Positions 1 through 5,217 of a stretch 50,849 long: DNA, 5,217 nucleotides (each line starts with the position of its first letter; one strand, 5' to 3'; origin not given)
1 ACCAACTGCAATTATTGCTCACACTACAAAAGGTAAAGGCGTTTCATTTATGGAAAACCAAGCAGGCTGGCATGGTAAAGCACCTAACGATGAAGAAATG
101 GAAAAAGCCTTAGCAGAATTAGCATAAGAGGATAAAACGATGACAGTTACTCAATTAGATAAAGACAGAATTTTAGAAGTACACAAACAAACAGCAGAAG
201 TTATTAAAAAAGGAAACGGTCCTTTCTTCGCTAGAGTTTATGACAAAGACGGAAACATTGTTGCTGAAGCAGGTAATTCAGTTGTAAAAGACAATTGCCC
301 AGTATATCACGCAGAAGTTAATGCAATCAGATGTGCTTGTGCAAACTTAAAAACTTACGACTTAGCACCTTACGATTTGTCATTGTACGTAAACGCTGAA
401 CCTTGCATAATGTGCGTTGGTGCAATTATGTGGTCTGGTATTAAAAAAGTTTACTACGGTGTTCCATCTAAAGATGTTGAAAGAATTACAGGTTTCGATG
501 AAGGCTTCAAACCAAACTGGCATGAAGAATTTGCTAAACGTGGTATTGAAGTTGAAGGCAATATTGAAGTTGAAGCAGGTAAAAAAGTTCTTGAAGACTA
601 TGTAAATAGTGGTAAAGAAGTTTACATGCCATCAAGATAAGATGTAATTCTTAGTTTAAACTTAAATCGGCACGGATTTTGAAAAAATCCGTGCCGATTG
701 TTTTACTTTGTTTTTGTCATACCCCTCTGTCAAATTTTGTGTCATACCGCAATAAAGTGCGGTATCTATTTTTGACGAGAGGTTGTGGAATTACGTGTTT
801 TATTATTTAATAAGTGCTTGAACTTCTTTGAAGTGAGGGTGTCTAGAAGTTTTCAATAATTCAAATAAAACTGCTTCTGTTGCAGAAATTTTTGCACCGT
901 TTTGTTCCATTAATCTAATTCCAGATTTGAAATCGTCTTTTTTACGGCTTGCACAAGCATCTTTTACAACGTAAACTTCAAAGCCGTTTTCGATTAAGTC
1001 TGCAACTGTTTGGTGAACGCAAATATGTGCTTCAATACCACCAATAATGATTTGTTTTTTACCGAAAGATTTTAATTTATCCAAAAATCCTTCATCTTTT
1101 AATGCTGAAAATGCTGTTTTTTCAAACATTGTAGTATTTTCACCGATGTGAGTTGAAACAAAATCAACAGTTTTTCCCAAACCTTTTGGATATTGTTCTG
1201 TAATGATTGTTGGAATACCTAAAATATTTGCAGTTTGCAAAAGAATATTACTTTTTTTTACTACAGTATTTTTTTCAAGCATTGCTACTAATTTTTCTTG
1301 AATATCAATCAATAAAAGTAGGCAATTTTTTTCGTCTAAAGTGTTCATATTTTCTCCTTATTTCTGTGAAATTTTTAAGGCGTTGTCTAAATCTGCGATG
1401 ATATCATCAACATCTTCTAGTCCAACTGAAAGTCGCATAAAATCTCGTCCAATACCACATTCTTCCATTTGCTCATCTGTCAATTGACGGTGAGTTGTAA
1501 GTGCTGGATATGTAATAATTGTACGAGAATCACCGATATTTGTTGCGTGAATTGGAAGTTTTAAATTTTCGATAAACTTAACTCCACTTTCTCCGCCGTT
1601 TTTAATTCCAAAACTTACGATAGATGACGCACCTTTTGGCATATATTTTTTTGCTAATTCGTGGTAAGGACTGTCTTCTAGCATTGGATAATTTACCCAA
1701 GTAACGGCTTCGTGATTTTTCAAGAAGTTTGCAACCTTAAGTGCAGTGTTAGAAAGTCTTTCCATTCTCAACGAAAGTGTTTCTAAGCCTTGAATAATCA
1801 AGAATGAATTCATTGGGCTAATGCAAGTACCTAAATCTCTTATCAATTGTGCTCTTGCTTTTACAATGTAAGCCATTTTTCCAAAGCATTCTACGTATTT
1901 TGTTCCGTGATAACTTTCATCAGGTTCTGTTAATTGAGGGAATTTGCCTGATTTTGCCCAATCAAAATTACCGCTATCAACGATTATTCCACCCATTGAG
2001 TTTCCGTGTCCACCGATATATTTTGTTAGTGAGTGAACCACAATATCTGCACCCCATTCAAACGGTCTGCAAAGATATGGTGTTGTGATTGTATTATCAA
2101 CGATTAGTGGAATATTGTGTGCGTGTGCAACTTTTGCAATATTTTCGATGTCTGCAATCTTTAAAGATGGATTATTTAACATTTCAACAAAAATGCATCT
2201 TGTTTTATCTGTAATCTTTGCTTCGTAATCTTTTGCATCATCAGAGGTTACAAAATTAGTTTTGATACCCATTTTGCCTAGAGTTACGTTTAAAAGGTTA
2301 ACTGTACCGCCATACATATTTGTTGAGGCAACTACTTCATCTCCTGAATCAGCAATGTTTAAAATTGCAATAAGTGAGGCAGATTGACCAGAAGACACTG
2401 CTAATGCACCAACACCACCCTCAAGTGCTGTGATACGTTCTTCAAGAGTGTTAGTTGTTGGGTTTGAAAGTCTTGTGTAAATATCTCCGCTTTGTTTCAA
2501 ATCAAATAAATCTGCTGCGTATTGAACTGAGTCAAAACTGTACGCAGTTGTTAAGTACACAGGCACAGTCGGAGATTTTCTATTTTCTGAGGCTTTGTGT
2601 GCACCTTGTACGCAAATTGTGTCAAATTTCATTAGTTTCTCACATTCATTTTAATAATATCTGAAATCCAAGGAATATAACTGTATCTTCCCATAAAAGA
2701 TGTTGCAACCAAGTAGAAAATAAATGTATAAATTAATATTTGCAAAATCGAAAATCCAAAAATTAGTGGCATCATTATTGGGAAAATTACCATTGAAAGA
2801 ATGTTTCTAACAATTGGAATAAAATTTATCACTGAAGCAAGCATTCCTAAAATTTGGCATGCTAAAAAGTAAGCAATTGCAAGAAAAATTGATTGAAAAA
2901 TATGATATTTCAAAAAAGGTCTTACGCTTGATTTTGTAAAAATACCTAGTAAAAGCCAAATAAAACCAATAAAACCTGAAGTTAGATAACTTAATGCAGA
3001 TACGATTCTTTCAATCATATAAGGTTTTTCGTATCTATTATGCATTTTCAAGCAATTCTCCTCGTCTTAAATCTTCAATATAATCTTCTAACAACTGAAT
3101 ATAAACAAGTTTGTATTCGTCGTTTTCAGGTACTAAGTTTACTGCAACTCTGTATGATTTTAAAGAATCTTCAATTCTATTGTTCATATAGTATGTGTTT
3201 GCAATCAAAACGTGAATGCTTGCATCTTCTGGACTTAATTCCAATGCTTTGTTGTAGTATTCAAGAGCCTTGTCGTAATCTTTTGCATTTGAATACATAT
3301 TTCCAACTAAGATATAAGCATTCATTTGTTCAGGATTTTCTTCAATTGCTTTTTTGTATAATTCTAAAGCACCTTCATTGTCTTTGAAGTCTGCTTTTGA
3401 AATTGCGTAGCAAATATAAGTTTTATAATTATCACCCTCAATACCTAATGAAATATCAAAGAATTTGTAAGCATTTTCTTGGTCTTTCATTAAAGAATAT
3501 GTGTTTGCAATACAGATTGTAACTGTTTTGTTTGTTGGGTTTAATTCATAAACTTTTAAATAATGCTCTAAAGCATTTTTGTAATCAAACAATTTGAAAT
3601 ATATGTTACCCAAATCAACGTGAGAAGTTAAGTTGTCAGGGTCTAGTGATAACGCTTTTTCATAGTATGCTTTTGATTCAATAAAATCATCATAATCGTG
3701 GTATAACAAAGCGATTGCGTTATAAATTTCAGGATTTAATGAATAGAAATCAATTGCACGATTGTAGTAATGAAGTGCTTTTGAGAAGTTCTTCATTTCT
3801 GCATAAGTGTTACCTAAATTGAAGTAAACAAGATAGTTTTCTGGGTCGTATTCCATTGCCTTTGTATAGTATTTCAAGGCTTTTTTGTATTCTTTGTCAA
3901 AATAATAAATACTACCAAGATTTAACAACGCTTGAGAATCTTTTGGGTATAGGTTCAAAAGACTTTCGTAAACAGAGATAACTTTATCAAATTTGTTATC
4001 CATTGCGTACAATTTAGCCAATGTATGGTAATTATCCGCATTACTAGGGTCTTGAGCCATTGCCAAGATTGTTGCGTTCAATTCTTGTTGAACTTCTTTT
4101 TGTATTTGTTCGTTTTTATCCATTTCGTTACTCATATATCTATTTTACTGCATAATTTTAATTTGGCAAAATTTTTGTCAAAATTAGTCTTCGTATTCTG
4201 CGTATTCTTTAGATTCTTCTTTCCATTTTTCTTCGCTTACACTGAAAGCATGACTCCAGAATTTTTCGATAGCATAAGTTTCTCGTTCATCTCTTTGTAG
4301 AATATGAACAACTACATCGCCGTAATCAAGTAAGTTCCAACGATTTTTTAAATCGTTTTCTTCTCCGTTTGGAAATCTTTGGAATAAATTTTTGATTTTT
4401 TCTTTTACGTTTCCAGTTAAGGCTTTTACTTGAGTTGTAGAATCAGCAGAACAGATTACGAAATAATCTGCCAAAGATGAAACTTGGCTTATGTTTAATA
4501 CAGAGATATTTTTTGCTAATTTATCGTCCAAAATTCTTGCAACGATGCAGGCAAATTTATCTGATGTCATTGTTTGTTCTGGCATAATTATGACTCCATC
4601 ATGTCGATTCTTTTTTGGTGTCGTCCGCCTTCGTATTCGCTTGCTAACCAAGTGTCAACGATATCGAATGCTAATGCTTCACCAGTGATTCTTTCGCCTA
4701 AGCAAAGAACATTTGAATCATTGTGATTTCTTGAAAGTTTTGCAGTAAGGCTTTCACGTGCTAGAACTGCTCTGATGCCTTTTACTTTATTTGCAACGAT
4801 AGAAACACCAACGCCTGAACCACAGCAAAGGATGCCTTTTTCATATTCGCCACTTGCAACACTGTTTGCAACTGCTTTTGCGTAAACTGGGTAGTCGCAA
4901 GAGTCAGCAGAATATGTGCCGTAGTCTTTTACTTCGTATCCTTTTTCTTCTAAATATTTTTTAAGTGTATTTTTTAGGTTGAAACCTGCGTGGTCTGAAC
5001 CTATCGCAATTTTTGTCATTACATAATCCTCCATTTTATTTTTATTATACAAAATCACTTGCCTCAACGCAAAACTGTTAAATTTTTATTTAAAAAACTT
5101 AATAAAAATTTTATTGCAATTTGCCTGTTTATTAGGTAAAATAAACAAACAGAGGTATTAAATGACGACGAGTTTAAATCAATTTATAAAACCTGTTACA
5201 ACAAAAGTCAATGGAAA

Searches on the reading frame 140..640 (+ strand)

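Call 22: search_protein_families(library=pfam, proteins=[window:140-640:+], max_evalue=0.001)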
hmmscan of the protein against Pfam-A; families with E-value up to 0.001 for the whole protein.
window:140-640:+ (166 aa): 3 families
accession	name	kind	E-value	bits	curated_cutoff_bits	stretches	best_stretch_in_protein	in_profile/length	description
PF00383.29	dCMP_cyt_deam_1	-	9.1e-19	67.7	25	1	17-107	13-101/102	Cytidine and deoxycytidylate deaminase zinc-binding region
PF14437.12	MafB19-deam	-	2.9e-15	56.8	27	1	17-111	13-104/142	MafB19-like deaminase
PF14439.12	Bd3614-deam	-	3.7e-07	30.6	38.5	1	30-109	11-91/113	Bd3614-like deaminase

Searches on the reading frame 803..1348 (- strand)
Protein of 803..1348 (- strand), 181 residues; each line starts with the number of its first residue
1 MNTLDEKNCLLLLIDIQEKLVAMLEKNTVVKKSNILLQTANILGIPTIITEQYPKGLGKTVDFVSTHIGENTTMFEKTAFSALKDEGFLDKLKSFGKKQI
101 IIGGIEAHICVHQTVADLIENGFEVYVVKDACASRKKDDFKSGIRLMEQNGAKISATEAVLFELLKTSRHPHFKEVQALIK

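Call 22: search_protein_families(library=pfam, proteins=[window:803-1348:-], max_evalue=0.001)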
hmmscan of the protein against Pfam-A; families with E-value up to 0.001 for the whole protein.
window:803-1348:- (181 aa): 1 family
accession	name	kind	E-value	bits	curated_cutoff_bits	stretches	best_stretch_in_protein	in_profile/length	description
PF00857.26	Isochorismatase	-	1.8e-30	106.7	27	1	10-158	2-174/175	Isochorismatase domain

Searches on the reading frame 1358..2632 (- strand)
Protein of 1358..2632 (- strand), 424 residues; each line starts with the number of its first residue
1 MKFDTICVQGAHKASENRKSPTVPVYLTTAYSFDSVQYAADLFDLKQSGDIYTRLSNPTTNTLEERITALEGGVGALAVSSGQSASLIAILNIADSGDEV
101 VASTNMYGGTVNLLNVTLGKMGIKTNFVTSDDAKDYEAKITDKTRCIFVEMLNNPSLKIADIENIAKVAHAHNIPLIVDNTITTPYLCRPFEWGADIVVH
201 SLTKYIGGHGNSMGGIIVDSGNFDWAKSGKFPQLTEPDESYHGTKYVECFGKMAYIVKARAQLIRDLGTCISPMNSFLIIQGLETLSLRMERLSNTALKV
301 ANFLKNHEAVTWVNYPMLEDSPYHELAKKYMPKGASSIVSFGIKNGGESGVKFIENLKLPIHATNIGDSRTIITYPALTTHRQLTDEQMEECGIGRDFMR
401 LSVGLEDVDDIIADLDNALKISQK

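Call 22: search_protein_families(library=pfam, proteins=[window:1358-2632:-], max_evalue=0.001)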
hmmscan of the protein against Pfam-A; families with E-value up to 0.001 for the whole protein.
window:1358-2632:- (424 aa): 6 families
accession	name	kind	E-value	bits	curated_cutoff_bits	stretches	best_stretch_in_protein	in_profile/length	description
PF01053.26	Cys_Met_Meta_PP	-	1.7e-130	435.4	27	1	4-420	1-381/381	Cys/Met metabolism PLP-dependent enzyme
PF01041.23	DegT_DnrJ_EryC1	-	9.1e-09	35.4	19.8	1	57-179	23-145/360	DegT/DnrJ/EryC1/StrS aminotransferase family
PF00155.27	Aminotran_1_2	-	4e-07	30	19.7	1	58-180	41-186/361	Aminotransferase class I and II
PF01212.27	Beta_elim_lyase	-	5.6e-07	29.6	27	1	57-294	31-252/288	Beta-eliminating lyase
PF00266.25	Aminotran_5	-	8.3e-05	22.1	21.5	1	132-210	128-207/371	Aminotransferase class-V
PF06838.17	Met_gamma_lyase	-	0.0001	21.4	24.2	1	99-225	113-242/405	Methionine gamma-lyase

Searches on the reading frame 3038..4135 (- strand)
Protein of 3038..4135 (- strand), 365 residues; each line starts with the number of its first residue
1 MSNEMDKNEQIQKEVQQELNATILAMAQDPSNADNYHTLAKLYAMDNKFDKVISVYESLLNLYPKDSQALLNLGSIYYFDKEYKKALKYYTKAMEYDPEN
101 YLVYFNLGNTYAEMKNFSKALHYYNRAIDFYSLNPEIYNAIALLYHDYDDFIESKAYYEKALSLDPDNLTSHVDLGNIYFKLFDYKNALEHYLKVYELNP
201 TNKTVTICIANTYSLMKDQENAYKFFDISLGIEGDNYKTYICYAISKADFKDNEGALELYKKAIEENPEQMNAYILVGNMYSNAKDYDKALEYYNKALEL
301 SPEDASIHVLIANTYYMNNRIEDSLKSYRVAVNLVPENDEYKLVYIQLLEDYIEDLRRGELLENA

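Call 23: search_protein_families(library=pfam, proteins=[window:3038-4135:-], max_evalue=0.001)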
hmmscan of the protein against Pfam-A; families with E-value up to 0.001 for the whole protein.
window:3038-4135:- (365 aa): 28 families (the best 25 are shown)
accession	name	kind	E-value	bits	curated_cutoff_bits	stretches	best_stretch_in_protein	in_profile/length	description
PF07719.23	TPR_2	-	4.2e-50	164.2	27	5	273-304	3-34/34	Tetratricopeptide repeat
PF00515.34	TPR_1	-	4.6e-47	156.4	27.8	5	273-304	3-34/34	Tetratricopeptide repeat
PF13181.12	TPR_8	-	7.7e-38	125.9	25.7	5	273-304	3-34/34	Tetratricopeptide repeat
PF13414.12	TPR_11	-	4.9e-35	119.4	26.8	4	278-318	1-41/42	TPR repeat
PF13431.12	TPR_17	-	6.5e-35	116.9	24.4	2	89-121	1-33/34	Tetratricopeptide repeat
PF14559.12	TPR_19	-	7e-34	116.4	25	2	81-143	5-67/68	Tetratricopeptide repeat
PF13424.12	TPR_12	-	2.9e-32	111.1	30.1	4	68-131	4-75/77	Tetratricopeptide repeat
PF13428.12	TPR_14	-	8.3e-31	103.7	23.5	2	272-312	2-42/44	Tetratricopeptide repeat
PF13432.12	TPR_16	-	7.8e-26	90.6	32.7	3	251-305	11-65/65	Tetratricopeptide repeat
PF23914.1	TPR_CcmH_CycH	-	3.6e-22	79.3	42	3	216-305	63-155/158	Cytochrome c-type biogenesis protein H TPR domain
PF13176.12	TPR_7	-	1.8e-21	74.7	27.9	1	69-99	1-33/36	Tetratricopeptide repeat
PF13174.12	TPR_6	-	1.9e-15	56.8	26.3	0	68-99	1-32/33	Tetratricopeptide repeat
PF13374.12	TPR_10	-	8.1e-15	54.7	27.5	0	273-300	4-31/42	Tetratricopeptide repeat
PF12895.13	ANAPC3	-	8e-13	48.9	27.2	1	255-327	7-78/82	Anaphase-promoting complex, cyclosome, subunit 3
PF13371.12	TPR_9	-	8e-13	48.6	35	0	107-170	1-64/73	Tetratricopeptide repeat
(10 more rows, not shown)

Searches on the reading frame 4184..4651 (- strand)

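Call 23: search_protein_families(library=pfam, proteins=[window:4184-4651:-], max_evalue=0.001)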
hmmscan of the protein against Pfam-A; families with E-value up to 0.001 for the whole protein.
window:4184-4651:- (155 aa): 1 family
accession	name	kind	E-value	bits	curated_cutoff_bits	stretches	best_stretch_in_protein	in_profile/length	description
PF02410.21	RsfS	-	2.9e-29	101.6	21.6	1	37-132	3-98/98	Ribosomal silencing factor during starvation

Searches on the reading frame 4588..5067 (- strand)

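Call 23: search_protein_families(library=pfam, proteins=[window:4588-5067:-], max_evalue=0.001)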
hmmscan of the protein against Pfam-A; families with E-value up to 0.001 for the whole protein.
window:4588-5067:- (159 aa): 2 families
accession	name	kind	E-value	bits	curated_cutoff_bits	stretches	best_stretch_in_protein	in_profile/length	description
PF02502.23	LacAB_rpiB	-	2.3e-61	206.2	24.7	1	20-157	1-138/138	Ribose/Galactose Isomerase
PF03698.18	UPF0180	-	0.00083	19.9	25.4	0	34-69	11-47/77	Uncharacterised protein family (UPF0180)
